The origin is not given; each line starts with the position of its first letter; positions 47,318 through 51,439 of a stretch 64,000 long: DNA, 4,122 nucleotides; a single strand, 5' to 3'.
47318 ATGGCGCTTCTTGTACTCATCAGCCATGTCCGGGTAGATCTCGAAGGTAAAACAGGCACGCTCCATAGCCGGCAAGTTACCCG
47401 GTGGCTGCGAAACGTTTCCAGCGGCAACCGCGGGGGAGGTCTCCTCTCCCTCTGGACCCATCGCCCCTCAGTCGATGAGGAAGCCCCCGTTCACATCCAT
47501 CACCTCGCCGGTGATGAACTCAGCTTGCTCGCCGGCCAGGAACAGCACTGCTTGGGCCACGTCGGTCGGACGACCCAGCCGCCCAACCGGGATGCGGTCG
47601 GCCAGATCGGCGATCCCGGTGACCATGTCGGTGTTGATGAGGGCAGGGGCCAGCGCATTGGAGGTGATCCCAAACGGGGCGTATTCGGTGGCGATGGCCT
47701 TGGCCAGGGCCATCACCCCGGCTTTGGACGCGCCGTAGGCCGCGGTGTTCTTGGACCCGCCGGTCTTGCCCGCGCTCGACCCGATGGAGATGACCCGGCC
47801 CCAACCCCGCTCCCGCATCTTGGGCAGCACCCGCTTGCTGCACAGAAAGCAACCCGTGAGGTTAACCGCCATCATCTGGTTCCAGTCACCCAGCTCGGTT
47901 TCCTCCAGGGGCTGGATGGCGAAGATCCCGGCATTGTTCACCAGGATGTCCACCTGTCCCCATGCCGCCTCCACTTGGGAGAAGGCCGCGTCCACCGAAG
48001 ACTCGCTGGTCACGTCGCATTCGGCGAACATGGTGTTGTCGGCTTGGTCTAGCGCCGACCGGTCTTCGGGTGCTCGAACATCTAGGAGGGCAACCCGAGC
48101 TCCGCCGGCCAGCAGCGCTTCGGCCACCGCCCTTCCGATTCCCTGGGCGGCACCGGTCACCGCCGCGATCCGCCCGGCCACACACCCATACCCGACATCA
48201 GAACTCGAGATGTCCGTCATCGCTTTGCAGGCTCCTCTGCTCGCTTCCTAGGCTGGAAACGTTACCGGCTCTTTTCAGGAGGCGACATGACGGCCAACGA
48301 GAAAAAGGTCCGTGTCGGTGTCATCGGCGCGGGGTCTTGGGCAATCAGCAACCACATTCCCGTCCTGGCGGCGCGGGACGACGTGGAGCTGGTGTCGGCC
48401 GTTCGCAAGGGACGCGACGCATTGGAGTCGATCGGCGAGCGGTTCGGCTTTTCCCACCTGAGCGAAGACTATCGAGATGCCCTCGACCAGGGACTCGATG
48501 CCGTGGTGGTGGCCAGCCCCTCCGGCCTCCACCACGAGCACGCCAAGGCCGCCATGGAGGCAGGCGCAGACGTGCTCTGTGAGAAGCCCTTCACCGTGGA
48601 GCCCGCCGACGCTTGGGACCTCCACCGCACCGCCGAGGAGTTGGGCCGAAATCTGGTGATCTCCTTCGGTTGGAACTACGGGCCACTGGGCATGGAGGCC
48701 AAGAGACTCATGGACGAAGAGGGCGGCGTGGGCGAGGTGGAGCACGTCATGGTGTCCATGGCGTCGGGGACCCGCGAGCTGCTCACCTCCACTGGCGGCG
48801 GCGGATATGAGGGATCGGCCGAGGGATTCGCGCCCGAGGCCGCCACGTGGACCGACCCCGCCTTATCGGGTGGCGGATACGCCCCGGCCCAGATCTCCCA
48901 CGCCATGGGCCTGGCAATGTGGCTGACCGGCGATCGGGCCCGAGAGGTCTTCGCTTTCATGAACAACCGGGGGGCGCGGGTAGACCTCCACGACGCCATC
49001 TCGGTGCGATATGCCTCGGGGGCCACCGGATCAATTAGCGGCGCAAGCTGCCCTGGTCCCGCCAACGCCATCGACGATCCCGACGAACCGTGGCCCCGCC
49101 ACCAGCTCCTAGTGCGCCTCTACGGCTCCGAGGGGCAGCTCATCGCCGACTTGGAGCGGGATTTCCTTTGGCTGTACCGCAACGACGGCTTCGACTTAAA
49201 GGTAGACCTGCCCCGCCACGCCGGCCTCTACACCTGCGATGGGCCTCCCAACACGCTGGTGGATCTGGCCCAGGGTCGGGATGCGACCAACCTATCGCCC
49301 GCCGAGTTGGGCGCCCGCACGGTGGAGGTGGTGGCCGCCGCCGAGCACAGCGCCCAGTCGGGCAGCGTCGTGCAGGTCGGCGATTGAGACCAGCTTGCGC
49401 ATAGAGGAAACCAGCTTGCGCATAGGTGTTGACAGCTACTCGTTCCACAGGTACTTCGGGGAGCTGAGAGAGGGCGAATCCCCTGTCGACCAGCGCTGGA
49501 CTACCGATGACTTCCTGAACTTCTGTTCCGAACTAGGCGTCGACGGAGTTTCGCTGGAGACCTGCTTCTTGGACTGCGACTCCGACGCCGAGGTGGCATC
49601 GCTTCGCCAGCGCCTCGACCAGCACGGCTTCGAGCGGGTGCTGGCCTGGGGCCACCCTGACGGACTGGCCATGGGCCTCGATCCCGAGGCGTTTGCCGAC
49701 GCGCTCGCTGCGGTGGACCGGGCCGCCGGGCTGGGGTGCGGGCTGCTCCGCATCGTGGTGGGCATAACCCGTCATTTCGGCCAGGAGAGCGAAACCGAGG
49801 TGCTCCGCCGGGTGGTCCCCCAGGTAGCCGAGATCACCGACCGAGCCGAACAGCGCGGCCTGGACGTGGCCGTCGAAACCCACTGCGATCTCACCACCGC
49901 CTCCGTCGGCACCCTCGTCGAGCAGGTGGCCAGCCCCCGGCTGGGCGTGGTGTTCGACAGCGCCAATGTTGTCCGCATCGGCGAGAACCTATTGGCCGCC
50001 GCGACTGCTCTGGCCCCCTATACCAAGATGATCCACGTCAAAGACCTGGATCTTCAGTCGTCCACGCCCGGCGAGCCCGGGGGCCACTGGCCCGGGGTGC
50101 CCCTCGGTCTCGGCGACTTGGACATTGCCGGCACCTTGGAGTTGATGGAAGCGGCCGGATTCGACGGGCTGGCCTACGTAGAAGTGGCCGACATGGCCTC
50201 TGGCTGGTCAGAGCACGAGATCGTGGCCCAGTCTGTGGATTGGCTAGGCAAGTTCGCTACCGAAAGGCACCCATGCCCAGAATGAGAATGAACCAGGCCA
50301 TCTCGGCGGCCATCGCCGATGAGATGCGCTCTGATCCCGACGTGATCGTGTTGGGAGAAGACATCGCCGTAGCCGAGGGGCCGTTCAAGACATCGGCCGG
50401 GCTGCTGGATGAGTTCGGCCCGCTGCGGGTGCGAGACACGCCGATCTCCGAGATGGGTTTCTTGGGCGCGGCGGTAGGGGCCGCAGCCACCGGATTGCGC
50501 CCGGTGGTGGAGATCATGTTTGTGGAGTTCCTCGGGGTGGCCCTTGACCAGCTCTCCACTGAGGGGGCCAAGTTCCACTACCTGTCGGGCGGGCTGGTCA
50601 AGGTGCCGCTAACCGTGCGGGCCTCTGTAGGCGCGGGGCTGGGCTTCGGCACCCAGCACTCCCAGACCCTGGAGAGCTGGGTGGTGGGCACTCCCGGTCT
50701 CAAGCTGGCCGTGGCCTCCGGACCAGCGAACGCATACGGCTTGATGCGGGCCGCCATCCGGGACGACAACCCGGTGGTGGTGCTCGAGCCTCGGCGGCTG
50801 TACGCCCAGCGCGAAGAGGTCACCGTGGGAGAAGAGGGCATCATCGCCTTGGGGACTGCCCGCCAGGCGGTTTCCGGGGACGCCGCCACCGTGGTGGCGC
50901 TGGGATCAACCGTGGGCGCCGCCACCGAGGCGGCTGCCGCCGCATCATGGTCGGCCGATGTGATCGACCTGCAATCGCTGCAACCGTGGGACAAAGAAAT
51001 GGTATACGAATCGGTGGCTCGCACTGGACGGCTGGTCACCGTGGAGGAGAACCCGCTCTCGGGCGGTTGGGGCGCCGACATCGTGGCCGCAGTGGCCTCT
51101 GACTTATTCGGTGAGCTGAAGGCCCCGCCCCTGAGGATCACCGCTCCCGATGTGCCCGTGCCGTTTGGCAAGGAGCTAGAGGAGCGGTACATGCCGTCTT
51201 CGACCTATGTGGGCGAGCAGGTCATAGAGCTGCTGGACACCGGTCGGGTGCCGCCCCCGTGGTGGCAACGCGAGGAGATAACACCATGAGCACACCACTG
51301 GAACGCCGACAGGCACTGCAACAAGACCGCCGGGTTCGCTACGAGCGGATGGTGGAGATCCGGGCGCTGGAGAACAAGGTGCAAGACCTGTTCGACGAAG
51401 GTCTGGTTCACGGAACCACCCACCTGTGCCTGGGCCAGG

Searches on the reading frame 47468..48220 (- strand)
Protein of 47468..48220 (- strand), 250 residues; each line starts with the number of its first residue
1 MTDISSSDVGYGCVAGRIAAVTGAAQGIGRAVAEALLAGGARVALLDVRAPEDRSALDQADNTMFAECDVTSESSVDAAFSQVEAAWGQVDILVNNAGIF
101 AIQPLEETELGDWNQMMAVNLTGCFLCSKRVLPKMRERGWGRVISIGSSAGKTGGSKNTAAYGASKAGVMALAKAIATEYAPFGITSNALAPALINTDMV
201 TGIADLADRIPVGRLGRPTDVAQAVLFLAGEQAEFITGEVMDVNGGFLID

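Call 10: search_protein_families(library=pfam, proteins=[window:47468-48220:-], max_evalue=0.001)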
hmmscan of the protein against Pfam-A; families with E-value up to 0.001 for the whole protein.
window:47468-48220:- (250 aa): 5 families
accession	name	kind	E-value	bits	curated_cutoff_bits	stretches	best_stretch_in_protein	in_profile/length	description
PF13561.12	adh_short_C2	-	1.7e-61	208.3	27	1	23-247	1-235/236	Enoyl-(Acyl carrier protein) reductase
PF00106.31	adh_short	-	2.4e-55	187.5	26.6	1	18-203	2-190/195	short chain dehydrogenase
PF08659.16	KR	-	5.3e-12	46.5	22.6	1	21-175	5-162/180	KR domain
PF01370.27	Epimerase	-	2.7e-08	34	20.9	1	20-189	2-172/240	NAD dependent epimerase/dehydratase family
PF13460.12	NAD_binding_10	-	4.5e-05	23.8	27.2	1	23-148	1-98/184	NAD(P)H-binding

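Call 58: search_protein_families(library=ncbifam, proteins=[window:47468-48220:-], max_evalue=0.00001)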
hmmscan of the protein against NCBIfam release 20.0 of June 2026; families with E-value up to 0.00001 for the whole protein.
window:47468-48220:- (250 aa): 227 families (the best 25 are shown)
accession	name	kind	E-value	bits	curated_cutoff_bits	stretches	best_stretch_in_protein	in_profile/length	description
NF004198.0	PRK05653.1-3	equivalog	7.9e-66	222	296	1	15-248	6-247/248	3-oxoacyl-ACP reductase FabG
NF009466.0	PRK12826.1-2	subfamily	4.4e-64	216.3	222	1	17-247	4-244/248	3-oxoacyl-ACP reductase FabG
NF005309.0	PRK06841.1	subfamily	6.2e-60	202.8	286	1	2-249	2-254/255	GolD/DthD family dehydrogenase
NF009464.0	PRK12824.1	subfamily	9.3e-60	202.3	269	1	17-248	3-243/245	3-oxoacyl-ACP reductase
TIGR01830.1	3oxo_ACP_reduc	equivalog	2.8e-59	200.7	297.75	1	20-247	2-238/239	3-oxoacyl-[acyl-carrier-protein] reductase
NF005559.1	PRK07231.1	subfamily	3.3e-59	200.4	215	1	14-248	2-248/249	glucose 1-dehydrogenase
NF009093.0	PRK12429.1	subfamily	2.7e-58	197.3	258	1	15-202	4-194/259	3-hydroxybutyrate dehydrogenase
TIGR01829.1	AcAcCoA_reduct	subfamily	2.9e-57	194.1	302.1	1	17-247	1-240/242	acetoacetyl-CoA reductase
NF004791.0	PRK06138.1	equivalog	2.7e-56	190.7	312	1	15-249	4-251/252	SDR family oxidoreductase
TIGR01963.1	PHB_DH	subfamily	9.9e-55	185.5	307.05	1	17-249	2-254/255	3-hydroxybutyrate dehydrogenase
NF009468.0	PRK12826.1-4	equivalog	1.3e-54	185.6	318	1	15-248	6-248/256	SDR family oxidoreductase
NF004818.0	PRK06172.1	equivalog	3.5e-54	183.8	336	1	15-248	6-251/253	SDR family oxidoreductase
NF047923.1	pyridox_DH_SDR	equivalog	6.4e-54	183.1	325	1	15-247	2-240/243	pyridoxal 4-dehydrogenase, SDR-type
NF004197.0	PRK05653.1-1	equivalog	6.6e-54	183.2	332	1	15-248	6-247/249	3-oxoacyl-ACP reductase FabG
NF005067.0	PRK06484.1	equivalog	1.1e-52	179.3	713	1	15-248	272-512/524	short chain dehydrogenase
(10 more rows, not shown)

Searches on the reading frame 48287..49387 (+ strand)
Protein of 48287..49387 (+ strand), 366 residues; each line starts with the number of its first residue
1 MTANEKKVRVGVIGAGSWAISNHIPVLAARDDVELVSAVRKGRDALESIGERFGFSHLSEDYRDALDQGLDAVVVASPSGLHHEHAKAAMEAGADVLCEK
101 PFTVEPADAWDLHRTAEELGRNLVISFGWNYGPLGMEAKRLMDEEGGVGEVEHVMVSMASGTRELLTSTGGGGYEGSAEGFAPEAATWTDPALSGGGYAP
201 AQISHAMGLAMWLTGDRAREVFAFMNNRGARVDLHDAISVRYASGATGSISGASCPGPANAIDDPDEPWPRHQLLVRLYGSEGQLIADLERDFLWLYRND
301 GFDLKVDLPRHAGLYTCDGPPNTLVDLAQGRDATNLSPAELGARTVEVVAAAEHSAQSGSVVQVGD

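Call 11: search_protein_families(library=pfam, proteins=[window:48287-49387:+], max_evalue=0.001)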
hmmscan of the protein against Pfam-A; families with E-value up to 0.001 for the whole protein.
window:48287-49387:+ (366 aa): 3 families
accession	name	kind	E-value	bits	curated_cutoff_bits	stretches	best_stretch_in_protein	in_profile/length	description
PF01408.29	GFO_IDH_MocA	-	3.3e-23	83.1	24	1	8-124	1-117/120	Oxidoreductase family, NAD-binding Rossmann fold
PF22725.1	GFO_IDH_MocA_C3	-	7.1e-10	39.4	27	1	145-284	10-122/124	GFO/IDH/MocA C-terminal domain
PF02894.22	GFO_IDH_MocA_C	-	3.5e-05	24.1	22.9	1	181-364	23-218/218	Oxidoreductase family, C-terminal alpha/beta domain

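Call 96: search_protein_families(library=ncbifam, proteins=[window:48287-49387:+], max_evalue=1e-8)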
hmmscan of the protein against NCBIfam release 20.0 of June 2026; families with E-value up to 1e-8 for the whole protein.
window:48287-49387:+ (366 aa): 6 families
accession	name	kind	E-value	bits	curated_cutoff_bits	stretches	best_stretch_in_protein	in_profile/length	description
TIGR04380.1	myo_inos_iolG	equivalog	1.1e-19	70.6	355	1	7-156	1-150/330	inositol 2-dehydrogenase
NF040723.1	UDP-GlcNAcDh_Arch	equivalog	6.2e-19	68.6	450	1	8-153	1-143/302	UDP-N-acetylglucosamine 3-dehydrogenase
NF041392.1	XylDh_Gfo6_Halo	equivalog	5.1e-18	65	350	1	2-161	11-173/350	D-xylose 1-dehydrogenase Gfo6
NF052479.1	LevoglcsnDh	equivalog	2.2e-13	49.7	650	1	43-153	46-156/386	levoglucosan dehydrogenase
NF008607.0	PRK11579.1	subfamily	4.7e-13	48.9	330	1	6-153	3-147/346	oxidoreductase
NF007574.0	PRK10206.1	equivalog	6.5e-10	38.6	352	1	10-122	5-118/345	oxidoreductase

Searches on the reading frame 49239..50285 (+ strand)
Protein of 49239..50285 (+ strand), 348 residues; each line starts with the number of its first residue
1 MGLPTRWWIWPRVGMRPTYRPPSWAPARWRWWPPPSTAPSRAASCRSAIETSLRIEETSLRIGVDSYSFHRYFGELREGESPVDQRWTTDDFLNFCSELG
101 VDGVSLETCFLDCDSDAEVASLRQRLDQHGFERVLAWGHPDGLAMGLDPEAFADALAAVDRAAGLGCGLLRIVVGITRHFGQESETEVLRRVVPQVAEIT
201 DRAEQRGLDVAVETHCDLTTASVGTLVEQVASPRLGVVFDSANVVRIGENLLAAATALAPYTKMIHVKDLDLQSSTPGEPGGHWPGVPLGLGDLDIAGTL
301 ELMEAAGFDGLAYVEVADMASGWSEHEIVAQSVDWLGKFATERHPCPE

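Call 11: search_protein_families(library=pfam, proteins=[window:49239-50285:+], max_evalue=0.001)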
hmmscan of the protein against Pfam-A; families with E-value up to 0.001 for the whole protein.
window:49239-50285:+ (348 aa): 1 family
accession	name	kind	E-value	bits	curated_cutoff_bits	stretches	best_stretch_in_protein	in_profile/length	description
PF01261.30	AP_endonuc_2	-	1e-29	104.4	31.1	1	95-337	3-247/249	Xylose isomerase-like TIM barrel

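Call 96: search_protein_families(library=ncbifam, proteins=[window:49239-50285:+], max_evalue=1e-8)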
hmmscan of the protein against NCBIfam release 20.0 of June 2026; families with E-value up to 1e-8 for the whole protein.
window:49239-50285:+ (348 aa): 0 families

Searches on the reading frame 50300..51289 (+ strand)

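Call 96: search_protein_families(library=ncbifam, proteins=[window:50300-51289:+], max_evalue=1e-8)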
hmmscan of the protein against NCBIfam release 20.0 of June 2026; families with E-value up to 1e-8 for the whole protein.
window:50300-51289:+ (329 aa): 5 families
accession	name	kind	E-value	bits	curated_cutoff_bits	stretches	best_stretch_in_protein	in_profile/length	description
NF006667.0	PRK09212.1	subfamily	3e-83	279.4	321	1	2-311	11-322/327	pyruvate dehydrogenase complex E1 component subunit beta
NF008854.0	PRK11892.1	equivalog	4.4e-83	279.5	454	1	3-307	150-457/464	pyruvate dehydrogenase complex E1 component subunit beta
NF004559.0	PRK05899.2-5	equivalog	6.4e-14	51.1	488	1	167-270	482-583/627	transketolase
TIGR00204.1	dxs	equivalog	2.6e-13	49.4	465.95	1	36-288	347-589/616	1-deoxy-D-xylulose-5-phosphate synthase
NF003933.0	PRK05444.2-2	equivalog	3e-09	35.9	395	1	41-285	334-576/606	1-deoxy-D-xylulose-5-phosphate synthase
